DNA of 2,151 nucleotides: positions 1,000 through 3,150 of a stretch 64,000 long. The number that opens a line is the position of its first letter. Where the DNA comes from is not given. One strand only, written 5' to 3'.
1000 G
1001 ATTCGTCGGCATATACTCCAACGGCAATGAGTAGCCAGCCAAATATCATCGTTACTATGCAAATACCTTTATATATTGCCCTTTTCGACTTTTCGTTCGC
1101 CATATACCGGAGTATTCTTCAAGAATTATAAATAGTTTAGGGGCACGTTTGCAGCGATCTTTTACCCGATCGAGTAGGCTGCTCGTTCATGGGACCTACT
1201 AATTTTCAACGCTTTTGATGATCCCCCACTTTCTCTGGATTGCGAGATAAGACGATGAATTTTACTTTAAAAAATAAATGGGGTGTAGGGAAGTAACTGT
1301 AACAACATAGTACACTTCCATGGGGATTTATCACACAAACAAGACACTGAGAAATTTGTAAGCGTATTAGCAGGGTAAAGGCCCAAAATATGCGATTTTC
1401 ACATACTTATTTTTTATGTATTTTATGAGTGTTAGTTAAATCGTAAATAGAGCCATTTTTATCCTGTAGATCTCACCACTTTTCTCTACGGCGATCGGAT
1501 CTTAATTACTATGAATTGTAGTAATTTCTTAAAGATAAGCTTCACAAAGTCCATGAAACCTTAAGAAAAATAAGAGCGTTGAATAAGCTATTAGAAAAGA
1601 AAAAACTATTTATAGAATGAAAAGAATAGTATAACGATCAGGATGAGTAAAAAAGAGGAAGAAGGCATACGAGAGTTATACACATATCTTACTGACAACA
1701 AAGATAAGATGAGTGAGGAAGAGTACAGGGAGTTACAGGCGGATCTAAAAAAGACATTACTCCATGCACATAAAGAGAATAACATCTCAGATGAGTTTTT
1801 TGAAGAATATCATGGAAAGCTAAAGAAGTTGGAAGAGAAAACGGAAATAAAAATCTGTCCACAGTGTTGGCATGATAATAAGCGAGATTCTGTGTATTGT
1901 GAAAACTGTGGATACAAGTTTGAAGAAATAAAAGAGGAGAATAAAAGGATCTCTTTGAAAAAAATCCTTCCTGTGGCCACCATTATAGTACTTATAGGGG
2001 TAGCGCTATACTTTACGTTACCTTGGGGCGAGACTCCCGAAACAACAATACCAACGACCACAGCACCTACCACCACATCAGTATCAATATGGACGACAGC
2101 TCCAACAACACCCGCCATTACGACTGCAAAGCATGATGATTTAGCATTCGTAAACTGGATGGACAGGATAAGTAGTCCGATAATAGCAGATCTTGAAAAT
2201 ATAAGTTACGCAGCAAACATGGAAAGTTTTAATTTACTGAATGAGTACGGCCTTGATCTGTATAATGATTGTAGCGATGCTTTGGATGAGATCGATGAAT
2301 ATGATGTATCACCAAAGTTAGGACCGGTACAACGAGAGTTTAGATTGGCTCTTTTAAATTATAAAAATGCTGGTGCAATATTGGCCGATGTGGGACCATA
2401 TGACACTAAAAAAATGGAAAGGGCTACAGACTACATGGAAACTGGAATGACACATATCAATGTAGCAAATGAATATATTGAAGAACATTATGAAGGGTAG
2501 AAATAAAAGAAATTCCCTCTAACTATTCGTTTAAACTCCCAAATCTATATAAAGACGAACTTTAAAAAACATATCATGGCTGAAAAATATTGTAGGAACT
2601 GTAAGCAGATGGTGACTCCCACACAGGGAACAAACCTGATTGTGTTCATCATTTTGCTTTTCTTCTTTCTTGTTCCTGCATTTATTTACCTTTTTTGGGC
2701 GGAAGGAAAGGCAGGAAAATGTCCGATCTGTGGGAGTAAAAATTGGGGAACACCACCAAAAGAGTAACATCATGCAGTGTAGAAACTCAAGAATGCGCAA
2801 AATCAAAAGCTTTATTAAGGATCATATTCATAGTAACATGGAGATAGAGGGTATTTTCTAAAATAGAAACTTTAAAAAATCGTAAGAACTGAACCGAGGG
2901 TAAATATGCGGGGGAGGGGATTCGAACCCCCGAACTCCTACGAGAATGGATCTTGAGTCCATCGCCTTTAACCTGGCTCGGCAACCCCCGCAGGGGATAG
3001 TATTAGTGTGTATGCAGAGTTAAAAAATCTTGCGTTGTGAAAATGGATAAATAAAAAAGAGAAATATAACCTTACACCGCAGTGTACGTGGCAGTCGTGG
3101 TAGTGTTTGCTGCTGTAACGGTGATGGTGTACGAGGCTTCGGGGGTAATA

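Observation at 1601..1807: IR-B: near-identical duplicate of a promoter-proximal region plus N-terminal coding module, inverted, at 56078..56283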

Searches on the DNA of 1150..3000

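Call 61: search_rna_families(source=window, start=1150, end=3000, threshold=evalue, max_evalue=1)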
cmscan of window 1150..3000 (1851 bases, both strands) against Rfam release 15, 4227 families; matches with E-value up to 1: 1.
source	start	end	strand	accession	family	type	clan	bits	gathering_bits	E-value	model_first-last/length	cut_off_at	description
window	2907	2991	-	RF00005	tRNA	Gene; tRNA;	CL00001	53.7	29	2.8e-10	1-71/71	no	tRNA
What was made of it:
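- No Rfam family matches (call 61).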
